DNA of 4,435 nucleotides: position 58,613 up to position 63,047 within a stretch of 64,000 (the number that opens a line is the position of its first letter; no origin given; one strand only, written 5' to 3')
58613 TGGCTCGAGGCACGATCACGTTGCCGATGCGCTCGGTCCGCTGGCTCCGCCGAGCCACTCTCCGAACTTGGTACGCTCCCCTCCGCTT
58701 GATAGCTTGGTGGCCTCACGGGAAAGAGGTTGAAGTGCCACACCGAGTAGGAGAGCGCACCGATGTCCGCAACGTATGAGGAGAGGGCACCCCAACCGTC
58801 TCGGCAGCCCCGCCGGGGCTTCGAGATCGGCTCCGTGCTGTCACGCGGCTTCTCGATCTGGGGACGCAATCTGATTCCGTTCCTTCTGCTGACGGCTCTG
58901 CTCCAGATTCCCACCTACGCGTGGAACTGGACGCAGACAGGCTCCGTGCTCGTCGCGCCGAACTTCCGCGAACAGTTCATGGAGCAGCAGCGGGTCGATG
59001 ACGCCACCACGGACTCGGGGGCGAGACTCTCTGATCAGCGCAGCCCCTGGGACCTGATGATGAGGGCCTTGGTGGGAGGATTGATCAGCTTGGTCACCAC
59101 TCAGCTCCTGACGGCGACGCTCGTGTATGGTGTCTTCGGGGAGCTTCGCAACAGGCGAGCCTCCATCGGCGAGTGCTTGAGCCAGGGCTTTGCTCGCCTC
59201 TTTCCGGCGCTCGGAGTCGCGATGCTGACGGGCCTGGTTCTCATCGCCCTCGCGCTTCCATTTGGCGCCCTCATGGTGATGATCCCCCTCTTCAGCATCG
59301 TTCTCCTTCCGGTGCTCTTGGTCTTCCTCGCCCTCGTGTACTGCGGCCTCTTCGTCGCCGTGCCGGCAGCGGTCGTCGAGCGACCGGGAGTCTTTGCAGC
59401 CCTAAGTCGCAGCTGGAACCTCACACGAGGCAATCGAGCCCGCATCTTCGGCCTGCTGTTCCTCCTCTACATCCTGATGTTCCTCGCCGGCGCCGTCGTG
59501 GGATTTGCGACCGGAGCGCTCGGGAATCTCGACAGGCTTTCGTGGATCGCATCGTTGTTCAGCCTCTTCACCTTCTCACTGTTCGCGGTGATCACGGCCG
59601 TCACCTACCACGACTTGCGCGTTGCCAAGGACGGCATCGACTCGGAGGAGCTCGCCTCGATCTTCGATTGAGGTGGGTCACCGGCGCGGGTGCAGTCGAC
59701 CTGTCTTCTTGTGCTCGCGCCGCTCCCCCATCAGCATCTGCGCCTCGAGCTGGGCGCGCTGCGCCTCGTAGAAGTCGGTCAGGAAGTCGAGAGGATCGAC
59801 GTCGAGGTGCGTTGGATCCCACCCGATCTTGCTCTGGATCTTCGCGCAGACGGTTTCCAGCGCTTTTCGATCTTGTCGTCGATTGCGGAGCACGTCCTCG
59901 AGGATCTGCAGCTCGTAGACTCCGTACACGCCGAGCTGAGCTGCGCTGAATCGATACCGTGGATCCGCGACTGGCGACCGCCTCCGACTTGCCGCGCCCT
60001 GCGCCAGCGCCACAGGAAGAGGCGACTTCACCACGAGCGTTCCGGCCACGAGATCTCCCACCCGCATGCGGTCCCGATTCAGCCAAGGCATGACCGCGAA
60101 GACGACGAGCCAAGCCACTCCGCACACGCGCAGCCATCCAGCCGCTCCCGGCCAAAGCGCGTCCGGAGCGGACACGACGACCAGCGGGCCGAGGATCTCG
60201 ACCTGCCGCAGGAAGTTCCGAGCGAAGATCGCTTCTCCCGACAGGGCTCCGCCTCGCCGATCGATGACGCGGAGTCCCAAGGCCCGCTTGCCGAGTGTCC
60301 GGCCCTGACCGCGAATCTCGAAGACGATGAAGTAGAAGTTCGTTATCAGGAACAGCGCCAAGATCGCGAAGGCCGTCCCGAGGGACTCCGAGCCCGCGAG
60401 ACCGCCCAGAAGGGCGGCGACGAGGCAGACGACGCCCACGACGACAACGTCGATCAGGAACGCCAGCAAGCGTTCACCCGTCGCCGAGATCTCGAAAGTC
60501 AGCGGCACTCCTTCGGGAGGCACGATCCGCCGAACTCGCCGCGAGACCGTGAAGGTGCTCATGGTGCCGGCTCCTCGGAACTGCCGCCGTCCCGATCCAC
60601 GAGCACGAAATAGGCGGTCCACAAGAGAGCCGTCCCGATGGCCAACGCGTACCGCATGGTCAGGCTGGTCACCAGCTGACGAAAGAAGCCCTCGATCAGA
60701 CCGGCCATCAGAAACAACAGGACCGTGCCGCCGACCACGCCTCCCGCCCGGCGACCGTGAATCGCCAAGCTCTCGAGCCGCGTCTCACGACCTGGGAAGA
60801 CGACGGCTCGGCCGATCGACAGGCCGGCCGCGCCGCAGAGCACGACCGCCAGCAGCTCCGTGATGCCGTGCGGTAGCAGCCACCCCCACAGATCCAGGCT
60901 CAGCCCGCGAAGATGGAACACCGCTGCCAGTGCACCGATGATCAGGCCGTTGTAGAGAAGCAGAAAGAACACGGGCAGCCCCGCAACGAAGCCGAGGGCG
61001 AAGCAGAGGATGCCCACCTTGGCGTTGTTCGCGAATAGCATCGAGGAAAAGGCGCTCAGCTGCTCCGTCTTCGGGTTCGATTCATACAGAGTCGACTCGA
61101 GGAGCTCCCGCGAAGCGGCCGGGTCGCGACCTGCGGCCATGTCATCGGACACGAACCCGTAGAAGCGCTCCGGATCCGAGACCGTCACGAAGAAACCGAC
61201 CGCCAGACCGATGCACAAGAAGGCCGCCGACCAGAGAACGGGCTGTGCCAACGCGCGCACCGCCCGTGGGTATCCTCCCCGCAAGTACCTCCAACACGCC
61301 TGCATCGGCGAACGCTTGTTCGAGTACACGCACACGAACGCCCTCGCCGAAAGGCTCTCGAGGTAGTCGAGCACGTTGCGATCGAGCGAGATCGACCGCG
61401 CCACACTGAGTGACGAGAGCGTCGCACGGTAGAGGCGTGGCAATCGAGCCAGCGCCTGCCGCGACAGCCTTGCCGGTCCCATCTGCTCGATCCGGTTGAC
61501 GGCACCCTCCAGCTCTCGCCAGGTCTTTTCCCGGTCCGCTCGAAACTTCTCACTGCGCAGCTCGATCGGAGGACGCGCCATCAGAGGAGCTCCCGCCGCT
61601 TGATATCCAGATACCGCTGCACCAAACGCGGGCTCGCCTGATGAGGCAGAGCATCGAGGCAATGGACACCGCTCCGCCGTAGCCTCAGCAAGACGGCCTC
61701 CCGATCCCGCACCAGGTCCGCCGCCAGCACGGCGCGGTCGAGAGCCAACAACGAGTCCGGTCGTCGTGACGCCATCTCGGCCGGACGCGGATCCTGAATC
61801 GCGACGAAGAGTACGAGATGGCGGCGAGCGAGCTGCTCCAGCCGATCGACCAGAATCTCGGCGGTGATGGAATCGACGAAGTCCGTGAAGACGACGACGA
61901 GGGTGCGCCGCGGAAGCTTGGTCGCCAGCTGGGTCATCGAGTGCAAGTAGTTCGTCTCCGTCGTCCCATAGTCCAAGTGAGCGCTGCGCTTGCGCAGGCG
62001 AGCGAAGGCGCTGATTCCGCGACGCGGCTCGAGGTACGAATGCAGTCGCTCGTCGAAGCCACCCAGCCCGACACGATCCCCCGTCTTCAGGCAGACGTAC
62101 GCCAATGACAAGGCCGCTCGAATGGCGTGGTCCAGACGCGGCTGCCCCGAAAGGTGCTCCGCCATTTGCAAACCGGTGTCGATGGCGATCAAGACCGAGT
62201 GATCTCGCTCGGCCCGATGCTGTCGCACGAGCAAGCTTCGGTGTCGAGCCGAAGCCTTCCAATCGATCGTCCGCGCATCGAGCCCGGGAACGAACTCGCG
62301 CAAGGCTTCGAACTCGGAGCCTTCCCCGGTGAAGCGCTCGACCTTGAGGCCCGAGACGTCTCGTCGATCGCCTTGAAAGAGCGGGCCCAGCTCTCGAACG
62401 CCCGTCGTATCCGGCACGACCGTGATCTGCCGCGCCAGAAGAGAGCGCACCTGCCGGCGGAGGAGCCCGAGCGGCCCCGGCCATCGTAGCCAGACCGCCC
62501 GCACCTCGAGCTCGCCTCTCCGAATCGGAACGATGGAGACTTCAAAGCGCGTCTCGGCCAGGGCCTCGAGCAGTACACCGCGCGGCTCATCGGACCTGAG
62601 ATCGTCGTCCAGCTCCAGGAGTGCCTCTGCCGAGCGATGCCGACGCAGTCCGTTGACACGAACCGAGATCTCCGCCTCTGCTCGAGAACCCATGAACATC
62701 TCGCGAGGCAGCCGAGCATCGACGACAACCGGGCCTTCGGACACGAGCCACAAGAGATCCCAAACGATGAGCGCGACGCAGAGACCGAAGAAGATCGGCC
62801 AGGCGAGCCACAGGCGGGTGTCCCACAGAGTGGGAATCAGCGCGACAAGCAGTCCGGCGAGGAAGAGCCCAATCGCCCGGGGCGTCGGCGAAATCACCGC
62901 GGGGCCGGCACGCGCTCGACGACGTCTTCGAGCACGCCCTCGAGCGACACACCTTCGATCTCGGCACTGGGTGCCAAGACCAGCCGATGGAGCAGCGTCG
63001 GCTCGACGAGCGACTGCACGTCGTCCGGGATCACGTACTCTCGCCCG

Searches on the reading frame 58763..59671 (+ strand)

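Call 89: search_protein_families(library=pfam, proteins=[window:58763-59671:+], max_evalue=0.0001)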
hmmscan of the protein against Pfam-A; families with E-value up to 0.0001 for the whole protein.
window:58763-59671:+ (302 aa): 1 family
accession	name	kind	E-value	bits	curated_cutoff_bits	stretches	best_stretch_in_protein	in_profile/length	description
PF10110.14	GPDPase_memb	-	1.1e-06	28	29.6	1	181-278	165-270/321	Membrane domain of glycerophosphoryl diester phosphodiesterase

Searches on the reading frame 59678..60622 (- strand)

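Call 89: search_protein_families(library=pfam, proteins=[window:59678-60622:-], max_evalue=0.0001)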
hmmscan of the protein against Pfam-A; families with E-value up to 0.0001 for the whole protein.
window:59678-60622:- (314 aa): 1 family
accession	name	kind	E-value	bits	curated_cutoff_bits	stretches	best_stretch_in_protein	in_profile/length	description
PF06271.18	RDD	-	1.2e-17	64.9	24.1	1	48-194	4-137/137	RDD family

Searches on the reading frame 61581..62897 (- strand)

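Call 89: search_protein_families(library=pfam, proteins=[window:61581-62897:-], max_evalue=0.0001)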
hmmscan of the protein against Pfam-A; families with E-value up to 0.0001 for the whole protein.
window:61581-62897:- (438 aa): 3 families
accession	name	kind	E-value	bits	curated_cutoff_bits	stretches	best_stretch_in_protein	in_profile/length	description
PF01882.25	DUF58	-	1.2e-28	100.2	23.4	1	199-379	2-180/216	Protein of unknown function DUF58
PF05762.20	VWA_CoxE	-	3.2e-05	23.9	26.4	1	225-385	48-205/222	VWA domain containing CoxE-like protein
PF13519.12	VWA_2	-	8e-05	23.7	27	0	235-340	1-106/107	von Willebrand factor type A domain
